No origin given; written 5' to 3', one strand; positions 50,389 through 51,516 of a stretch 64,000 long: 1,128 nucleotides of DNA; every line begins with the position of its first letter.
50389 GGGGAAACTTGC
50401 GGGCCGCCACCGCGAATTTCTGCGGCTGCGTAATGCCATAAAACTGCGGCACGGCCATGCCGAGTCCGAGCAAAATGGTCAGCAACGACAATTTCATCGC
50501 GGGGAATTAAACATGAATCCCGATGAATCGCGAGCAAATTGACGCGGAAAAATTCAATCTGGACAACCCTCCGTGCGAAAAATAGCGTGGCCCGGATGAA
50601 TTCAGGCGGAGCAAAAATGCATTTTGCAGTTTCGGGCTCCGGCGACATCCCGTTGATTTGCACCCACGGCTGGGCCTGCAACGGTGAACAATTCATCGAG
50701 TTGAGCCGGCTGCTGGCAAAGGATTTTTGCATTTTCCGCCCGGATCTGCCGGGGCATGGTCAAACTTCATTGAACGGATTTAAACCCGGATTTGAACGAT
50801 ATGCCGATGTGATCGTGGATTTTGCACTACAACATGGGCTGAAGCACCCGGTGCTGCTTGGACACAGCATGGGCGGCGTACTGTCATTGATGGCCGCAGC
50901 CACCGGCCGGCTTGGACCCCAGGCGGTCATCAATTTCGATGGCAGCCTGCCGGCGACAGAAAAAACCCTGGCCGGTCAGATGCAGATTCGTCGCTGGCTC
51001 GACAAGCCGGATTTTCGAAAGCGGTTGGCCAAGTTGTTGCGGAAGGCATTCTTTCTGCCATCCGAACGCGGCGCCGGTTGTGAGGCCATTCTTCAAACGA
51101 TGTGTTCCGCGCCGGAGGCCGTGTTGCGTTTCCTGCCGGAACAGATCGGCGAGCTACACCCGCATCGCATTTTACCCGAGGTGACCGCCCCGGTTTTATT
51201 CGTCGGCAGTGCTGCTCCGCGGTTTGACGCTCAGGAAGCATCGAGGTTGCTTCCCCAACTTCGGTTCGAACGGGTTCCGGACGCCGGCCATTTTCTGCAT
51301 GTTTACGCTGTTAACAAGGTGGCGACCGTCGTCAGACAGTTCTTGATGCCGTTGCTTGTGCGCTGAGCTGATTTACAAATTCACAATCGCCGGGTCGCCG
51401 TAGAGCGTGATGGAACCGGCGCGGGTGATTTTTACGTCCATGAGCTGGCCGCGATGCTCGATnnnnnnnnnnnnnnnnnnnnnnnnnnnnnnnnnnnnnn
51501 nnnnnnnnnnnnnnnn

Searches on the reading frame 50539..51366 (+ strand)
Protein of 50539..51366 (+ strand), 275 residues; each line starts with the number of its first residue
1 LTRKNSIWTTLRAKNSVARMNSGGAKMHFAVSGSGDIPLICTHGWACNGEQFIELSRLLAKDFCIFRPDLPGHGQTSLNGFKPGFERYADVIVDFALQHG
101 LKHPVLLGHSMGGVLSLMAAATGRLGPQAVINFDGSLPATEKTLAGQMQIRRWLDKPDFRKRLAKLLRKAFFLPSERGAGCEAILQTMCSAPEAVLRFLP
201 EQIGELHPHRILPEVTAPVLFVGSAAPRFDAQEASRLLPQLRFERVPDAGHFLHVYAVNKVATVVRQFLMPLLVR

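Call 4: search_protein_families(library=pfam, proteins=[window:50539-51366:+], max_evalue=0.01)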
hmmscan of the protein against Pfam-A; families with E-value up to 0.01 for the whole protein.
window:50539-51366:+ (275 aa): 4 families
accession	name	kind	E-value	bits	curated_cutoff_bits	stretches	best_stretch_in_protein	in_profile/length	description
PF12697.13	Abhydrolase_6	-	6.9e-21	76.3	26.3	1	39-257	1-211/217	Alpha/beta hydrolase family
PF00561.26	Abhydrolase_1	-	4.7e-19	69.5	25.8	1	38-129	2-93/245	alpha/beta hydrolase fold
PF12146.15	Hydrolase_4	-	5.2e-07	29.6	27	1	42-124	10-98/239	Serine aminopeptidase, S33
PF00975.26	Thioesterase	-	0.0034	18.1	26.4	1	38-142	2-109/226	Thioesterase domain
